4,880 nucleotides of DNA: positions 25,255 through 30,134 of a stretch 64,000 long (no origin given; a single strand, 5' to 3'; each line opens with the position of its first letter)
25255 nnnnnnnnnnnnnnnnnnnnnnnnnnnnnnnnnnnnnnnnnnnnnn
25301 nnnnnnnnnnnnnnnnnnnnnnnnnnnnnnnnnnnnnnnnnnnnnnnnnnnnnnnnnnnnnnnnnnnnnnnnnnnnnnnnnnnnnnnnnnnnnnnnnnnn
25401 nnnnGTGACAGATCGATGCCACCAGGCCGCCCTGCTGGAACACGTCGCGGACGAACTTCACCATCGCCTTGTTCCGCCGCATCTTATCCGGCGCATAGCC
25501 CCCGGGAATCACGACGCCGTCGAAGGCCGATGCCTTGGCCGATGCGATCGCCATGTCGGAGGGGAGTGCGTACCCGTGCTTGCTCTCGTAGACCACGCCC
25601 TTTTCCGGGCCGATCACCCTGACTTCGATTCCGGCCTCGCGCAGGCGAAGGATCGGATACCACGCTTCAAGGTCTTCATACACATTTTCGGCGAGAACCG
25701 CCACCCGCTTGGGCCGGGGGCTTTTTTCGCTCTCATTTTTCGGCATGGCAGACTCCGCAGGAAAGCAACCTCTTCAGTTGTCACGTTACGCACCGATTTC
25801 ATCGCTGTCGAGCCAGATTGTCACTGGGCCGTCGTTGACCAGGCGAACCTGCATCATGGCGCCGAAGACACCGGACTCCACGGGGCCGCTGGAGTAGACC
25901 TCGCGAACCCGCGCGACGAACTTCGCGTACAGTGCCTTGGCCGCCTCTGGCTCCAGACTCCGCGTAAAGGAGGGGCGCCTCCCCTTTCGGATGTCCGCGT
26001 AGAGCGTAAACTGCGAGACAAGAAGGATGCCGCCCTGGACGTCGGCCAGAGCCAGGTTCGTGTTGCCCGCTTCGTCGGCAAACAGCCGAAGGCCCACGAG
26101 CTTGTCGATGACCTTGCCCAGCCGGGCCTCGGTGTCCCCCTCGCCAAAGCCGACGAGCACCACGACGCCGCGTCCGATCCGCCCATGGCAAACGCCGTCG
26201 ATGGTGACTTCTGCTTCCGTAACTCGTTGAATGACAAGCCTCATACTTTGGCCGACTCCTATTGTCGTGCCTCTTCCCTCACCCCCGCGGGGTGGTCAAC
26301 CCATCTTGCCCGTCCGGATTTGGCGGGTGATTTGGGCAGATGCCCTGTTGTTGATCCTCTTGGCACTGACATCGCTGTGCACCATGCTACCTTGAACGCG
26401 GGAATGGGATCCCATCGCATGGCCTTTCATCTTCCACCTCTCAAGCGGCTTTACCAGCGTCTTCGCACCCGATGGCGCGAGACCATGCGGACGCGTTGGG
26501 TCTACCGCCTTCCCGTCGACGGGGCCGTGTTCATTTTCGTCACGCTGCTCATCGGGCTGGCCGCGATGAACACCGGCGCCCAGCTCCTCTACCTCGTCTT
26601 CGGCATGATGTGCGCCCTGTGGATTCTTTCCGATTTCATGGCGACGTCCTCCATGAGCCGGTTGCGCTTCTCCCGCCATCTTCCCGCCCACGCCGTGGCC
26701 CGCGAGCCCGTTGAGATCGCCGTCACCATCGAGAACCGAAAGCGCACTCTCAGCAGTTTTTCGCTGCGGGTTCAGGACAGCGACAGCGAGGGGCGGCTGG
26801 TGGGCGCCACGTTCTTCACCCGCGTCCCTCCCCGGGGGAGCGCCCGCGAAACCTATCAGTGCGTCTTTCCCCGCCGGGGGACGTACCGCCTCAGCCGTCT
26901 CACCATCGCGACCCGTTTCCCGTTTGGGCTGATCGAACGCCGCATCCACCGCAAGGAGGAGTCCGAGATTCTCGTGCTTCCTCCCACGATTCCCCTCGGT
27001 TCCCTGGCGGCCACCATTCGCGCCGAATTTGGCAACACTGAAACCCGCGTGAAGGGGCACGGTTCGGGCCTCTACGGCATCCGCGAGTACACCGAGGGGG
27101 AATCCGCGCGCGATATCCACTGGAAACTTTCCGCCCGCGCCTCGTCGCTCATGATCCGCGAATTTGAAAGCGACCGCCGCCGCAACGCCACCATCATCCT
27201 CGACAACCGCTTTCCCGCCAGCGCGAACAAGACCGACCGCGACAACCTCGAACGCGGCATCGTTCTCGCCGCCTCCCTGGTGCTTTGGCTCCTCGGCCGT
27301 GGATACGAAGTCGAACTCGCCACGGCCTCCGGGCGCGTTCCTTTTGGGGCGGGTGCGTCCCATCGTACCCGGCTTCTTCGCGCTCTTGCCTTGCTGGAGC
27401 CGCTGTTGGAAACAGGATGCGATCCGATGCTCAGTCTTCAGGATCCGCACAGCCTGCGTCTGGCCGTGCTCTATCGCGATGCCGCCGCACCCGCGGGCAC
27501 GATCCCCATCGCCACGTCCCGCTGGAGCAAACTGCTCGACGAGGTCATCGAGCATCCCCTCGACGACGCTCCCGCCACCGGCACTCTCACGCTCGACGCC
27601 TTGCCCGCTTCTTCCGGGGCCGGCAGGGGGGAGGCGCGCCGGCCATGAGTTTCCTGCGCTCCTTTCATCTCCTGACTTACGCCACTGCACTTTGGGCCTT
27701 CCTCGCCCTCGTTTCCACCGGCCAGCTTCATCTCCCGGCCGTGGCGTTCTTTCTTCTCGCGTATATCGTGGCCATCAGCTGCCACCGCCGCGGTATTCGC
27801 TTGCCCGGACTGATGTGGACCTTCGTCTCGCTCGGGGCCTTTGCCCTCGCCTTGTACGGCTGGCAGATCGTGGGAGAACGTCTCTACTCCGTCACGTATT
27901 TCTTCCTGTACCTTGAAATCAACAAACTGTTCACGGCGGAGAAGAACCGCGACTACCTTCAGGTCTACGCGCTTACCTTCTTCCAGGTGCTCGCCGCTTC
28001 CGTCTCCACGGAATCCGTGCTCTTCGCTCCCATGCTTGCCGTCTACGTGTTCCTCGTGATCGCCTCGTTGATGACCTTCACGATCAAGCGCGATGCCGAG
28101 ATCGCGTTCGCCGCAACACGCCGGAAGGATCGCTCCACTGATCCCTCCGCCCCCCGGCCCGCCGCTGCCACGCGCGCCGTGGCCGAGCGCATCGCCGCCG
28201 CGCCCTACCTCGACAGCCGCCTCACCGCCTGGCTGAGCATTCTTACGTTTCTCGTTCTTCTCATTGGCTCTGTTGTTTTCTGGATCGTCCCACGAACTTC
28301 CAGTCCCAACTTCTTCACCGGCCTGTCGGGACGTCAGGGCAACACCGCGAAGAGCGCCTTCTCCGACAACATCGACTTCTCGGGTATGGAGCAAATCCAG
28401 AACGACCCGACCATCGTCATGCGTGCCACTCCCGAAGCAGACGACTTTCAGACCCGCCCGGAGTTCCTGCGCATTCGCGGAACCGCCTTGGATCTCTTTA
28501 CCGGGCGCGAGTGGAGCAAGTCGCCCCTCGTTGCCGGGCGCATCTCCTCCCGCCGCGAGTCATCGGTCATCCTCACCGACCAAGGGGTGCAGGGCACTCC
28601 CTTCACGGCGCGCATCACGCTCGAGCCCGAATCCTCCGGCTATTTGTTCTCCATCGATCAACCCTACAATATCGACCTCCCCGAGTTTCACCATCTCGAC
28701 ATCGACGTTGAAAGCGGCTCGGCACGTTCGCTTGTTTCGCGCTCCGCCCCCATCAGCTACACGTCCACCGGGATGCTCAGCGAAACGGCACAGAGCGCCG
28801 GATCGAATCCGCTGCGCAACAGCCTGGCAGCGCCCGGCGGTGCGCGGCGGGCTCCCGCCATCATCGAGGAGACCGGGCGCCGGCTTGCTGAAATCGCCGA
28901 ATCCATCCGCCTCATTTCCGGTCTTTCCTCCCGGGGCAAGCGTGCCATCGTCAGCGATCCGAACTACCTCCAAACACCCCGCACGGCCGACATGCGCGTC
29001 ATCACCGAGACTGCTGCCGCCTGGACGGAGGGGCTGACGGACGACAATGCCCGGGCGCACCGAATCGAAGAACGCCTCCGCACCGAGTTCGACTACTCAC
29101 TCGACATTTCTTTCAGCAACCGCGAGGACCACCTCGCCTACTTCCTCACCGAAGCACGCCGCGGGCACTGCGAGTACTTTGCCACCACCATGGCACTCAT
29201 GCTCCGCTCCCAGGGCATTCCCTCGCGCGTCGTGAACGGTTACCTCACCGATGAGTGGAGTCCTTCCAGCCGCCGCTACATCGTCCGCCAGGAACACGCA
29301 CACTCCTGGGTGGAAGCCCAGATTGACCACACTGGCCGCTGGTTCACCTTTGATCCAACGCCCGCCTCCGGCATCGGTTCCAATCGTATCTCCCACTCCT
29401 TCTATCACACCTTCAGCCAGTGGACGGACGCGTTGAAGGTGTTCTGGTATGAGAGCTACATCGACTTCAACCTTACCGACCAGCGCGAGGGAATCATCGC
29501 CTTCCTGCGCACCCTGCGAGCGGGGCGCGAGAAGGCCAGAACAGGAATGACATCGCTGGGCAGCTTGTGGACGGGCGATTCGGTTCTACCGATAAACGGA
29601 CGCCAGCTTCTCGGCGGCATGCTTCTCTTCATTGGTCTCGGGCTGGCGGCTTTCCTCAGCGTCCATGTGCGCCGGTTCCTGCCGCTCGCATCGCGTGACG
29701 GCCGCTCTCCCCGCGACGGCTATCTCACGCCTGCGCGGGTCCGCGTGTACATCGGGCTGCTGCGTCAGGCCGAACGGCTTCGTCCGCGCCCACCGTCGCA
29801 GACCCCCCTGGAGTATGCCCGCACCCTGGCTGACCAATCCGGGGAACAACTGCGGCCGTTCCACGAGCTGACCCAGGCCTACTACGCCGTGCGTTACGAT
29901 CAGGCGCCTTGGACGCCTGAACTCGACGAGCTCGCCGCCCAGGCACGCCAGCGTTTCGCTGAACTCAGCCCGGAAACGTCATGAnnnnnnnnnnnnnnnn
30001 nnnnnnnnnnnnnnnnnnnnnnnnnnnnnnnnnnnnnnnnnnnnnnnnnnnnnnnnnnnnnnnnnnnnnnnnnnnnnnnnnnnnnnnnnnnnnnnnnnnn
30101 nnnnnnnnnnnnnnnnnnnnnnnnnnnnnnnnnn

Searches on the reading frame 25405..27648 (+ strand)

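Call 71: search_protein_families(library=pfam, proteins=[window:25405-27648:+], max_evalue=0.001)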
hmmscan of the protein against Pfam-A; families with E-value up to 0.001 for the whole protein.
window:25405-27648:+ (747 aa): 1 family
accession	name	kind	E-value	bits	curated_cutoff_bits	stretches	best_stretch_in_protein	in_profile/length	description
PF01882.25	DUF58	-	5.6e-13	49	23.4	1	559-667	2-114/216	Protein of unknown function DUF58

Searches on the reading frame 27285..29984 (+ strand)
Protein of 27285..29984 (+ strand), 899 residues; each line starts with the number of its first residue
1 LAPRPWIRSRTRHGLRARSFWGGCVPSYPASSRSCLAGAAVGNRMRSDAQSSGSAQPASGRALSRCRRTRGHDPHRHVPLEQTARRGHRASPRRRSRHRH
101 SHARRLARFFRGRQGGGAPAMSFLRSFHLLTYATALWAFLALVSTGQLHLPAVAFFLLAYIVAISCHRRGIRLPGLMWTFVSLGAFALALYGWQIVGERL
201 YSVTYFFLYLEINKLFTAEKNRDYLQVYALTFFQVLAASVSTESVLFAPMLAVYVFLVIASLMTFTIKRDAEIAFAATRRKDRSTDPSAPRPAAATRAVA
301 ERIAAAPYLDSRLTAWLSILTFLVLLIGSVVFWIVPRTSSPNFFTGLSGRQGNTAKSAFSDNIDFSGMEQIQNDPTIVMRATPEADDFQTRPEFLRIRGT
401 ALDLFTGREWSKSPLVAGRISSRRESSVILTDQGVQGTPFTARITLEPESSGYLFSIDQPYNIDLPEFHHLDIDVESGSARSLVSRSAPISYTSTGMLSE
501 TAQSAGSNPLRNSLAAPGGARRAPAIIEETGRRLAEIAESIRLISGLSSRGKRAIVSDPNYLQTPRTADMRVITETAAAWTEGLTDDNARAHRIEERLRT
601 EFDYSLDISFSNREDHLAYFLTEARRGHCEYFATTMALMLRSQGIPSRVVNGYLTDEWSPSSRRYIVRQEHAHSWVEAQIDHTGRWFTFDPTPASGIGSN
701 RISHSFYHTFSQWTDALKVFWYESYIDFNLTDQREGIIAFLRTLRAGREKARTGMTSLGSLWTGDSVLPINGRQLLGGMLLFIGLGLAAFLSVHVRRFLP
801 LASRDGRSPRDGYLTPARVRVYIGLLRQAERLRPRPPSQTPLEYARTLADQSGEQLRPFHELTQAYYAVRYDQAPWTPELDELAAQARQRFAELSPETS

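Call 71: search_protein_families(library=pfam, proteins=[window:27285-29984:+], max_evalue=0.001)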
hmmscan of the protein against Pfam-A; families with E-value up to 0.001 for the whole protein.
window:27285-29984:+ (899 aa): 3 families
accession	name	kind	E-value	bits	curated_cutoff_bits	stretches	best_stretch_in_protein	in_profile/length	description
PF11992.13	TgpA_N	-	9.8e-36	123.8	30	1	131-497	2-327/333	TgpA N-terminal domain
PF01841.26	Transglut_core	-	8.3e-24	84.4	23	1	576-691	3-108/108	Transglutaminase-like superfamily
PF13559.11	DUF4129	-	8.6e-10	39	24.8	1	827-887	8-67/69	Domain of unknown function (DUF4129)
